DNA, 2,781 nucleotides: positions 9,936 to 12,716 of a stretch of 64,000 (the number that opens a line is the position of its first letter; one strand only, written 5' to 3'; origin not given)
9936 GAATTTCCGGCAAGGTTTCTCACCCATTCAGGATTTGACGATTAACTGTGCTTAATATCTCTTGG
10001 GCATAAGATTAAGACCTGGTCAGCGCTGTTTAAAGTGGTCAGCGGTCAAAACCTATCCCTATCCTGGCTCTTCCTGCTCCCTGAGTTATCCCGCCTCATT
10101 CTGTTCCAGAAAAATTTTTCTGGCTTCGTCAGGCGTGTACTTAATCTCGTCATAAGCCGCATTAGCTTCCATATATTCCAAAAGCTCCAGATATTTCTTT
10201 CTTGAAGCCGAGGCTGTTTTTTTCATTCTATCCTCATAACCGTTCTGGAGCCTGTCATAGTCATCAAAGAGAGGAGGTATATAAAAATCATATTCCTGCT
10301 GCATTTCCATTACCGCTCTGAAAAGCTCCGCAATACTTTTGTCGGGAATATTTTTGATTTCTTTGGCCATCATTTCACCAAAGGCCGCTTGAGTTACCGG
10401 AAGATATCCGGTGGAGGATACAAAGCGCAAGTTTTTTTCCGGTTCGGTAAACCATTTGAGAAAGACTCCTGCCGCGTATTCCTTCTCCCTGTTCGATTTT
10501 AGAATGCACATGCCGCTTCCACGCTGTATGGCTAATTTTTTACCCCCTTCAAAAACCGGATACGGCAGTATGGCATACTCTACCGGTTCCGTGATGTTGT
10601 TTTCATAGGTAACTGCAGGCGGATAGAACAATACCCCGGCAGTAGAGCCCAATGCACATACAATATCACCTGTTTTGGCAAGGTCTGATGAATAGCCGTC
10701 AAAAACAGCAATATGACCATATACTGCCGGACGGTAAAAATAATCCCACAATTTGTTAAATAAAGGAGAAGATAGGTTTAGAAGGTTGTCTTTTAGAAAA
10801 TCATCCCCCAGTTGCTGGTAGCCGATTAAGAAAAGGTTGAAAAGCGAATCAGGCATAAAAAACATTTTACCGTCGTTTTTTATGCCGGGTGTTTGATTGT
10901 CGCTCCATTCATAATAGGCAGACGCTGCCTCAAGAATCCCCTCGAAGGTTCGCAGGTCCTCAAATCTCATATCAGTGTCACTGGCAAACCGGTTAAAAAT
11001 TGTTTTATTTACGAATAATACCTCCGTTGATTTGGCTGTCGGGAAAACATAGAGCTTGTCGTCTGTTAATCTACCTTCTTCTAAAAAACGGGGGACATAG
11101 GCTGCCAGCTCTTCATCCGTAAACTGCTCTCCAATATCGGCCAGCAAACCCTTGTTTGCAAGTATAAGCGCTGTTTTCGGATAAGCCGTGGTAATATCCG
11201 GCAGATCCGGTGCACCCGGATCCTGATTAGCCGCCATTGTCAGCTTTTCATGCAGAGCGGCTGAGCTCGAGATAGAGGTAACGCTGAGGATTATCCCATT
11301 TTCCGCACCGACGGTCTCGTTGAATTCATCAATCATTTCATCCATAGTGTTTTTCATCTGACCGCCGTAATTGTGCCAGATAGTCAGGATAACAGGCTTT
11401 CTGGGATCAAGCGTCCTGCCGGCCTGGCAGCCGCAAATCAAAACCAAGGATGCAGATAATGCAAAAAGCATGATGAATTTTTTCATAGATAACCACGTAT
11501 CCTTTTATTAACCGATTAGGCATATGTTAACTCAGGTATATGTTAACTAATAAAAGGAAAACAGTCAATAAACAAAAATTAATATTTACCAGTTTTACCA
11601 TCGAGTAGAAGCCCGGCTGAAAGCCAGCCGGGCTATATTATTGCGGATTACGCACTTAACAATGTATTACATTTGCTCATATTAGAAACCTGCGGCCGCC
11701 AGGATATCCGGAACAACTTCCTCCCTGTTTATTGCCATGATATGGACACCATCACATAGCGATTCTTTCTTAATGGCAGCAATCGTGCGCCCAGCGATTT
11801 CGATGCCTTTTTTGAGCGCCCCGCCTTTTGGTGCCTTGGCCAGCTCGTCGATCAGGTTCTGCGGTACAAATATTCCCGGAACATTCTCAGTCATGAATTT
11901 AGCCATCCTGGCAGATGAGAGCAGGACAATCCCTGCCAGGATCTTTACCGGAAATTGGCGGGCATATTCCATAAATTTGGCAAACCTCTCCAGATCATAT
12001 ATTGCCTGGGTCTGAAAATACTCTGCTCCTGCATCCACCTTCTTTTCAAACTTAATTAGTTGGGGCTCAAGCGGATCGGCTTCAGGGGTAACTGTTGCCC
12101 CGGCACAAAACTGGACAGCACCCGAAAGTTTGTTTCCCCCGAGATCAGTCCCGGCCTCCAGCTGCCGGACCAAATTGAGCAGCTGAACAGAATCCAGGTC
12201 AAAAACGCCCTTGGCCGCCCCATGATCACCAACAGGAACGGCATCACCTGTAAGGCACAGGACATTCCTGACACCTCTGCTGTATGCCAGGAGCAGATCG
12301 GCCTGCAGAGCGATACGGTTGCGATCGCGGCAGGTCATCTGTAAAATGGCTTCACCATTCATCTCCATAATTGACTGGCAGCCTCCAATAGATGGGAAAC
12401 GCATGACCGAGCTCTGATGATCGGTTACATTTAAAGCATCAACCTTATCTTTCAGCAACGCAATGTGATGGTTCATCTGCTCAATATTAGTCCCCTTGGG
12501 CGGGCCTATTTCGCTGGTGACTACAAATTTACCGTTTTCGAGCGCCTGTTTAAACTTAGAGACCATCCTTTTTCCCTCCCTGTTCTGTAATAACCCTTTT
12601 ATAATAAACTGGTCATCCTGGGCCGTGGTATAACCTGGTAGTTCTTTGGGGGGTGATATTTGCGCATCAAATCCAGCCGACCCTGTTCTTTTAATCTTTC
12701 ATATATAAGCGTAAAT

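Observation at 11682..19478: metFV joined in one operon to a NuoE + NuoF::GltD (Stn/Nfn-like) module and an FdhA/NuoG-like subunit: candidate undescribed type of methylene-THF reductase complex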

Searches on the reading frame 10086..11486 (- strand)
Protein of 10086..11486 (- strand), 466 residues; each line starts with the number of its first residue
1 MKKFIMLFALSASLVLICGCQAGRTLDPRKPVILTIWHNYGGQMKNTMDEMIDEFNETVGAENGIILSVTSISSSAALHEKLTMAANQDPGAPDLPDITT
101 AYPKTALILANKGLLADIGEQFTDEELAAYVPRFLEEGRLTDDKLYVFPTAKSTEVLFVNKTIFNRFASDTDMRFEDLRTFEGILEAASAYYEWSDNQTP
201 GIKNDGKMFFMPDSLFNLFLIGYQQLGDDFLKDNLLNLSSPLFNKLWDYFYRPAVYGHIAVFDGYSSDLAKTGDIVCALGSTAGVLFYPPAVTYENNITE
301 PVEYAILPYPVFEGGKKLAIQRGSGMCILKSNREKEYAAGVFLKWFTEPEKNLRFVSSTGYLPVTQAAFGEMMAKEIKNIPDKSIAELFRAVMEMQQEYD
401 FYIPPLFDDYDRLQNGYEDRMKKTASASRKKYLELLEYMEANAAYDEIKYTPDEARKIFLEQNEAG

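Call 4: search_protein_families(library=pfam, proteins=[window:10086-11486:-], max_evalue=0.001)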
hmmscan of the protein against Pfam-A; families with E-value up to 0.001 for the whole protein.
window:10086-11486:- (466 aa): 2 families
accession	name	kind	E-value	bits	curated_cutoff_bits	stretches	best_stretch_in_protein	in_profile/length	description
PF13416.11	SBP_bac_8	-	2.3e-28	100.2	27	1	50-369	1-266/279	Bacterial extracellular solute-binding protein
PF01547.30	SBP_bac_1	-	2.7e-12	47.8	26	1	42-350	2-304/307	Bacterial extracellular solute-binding protein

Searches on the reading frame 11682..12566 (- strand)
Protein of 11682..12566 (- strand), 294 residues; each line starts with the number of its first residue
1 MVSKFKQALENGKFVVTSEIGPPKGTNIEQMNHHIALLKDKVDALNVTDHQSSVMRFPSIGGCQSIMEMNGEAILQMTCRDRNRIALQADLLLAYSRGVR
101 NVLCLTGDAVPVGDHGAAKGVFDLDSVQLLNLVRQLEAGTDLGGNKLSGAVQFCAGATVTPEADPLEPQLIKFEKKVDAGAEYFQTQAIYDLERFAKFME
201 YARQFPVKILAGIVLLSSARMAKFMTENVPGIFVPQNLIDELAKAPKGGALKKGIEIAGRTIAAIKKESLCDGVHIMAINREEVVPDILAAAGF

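Call 3: search_protein_families(library=pfam, proteins=[window:11682-12566:-], max_evalue=0.001)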
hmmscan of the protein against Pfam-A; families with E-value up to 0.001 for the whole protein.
window:11682-12566:- (294 aa): 1 family
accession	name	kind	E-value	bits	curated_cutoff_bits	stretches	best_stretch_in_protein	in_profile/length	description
PF02219.23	MTHFR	-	1.6e-43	149.5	24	1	4-292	1-286/287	Methylenetetrahydrofolate reductase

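Call 59: search_protein_families(library=ncbifam, proteins=[window:11682-12566:-], max_evalue=1e-10)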
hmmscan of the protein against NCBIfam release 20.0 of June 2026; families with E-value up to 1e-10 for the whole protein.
window:11682-12566:- (294 aa): 4 families
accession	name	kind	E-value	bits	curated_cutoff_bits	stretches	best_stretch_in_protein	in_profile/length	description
NF006396.0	PRK08645.1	equivalog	2.8e-67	227.2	453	1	3-285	312-595/611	bifunctional homocysteine S-methyltransferase/methylenetetrahydrofolate reductase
TIGR00676.1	fadh2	equivalog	7.1e-22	78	293.7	1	19-290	4-272/275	methylenetetrahydrofolate reductase [NAD(P)H]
TIGR00677.1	fadh2_euk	equivalog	8e-16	58.2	310.05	1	69-291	58-274/281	methylenetetrahydrofolate reductase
NF006950.0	PRK09432.1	equivalog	2.5e-11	43.4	382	1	11-283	20-281/296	methylenetetrahydrofolate reductase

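Call 72: search_solved_structures(query=window:11682-12566:-, max_evalue=0.00001, show_alignments=1)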
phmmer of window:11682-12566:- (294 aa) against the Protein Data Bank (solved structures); distinct sequences matched with E-value up to 0.00001: 14.
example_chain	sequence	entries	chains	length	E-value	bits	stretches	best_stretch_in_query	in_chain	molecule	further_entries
1v93_A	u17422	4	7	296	4.2e-11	46.1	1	48-289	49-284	5,10-Methylenetetrahydrofolate reductase | Methylenetetrahydrofolate reductase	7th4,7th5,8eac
3apt_A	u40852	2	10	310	4.9e-11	45.9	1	48-289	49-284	Methylenetetrahydrofolate reductase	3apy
6fnu_A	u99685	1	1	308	3.7e-10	43.1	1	69-288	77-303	Methylenetetrahydrofolate reductase 1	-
3fst_A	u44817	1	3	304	3.2e-09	40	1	11-284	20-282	5,10-methylenetetrahydrofolate reductase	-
6fcx_A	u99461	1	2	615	4.4e-09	39.5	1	71-293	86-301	Methylenetetrahydrofolate reductase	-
1zp3_A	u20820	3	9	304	4.6e-09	39.4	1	11-284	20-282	5,10-methylenetetrahydrofolate reductase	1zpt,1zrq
8qa4_A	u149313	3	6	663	4.9e-09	39.4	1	71-293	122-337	Methylenetetrahydrofolate reductase (NADPH)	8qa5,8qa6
3fsu_A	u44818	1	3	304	7.7e-09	38.7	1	11-284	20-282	5,10-methylenetetrahydrofolate reductase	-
1b5t_A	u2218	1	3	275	1e-08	38.3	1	14-284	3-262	PROTEIN (METHYLENETETRAHYDROFOLATE REDUCTASE)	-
1zp4_A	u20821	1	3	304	1.1e-08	38.2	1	11-284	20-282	5,10-methylenetetrahydrofolate reductase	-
2fmn_A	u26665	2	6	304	1.7e-08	37.6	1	11-284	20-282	5,10-methylenetetrahydrofolate reductase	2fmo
6pey_A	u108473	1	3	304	2.1e-08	37.3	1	11-284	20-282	Methylenetetrahydrofolate reductase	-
5ume_A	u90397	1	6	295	3.1e-08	36.7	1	11-285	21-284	5,10-methylenetetrahydrofolate reductase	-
7rml_A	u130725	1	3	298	4.8e-07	32.8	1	15-284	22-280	5,10-methylenetetrahydrofolate reductase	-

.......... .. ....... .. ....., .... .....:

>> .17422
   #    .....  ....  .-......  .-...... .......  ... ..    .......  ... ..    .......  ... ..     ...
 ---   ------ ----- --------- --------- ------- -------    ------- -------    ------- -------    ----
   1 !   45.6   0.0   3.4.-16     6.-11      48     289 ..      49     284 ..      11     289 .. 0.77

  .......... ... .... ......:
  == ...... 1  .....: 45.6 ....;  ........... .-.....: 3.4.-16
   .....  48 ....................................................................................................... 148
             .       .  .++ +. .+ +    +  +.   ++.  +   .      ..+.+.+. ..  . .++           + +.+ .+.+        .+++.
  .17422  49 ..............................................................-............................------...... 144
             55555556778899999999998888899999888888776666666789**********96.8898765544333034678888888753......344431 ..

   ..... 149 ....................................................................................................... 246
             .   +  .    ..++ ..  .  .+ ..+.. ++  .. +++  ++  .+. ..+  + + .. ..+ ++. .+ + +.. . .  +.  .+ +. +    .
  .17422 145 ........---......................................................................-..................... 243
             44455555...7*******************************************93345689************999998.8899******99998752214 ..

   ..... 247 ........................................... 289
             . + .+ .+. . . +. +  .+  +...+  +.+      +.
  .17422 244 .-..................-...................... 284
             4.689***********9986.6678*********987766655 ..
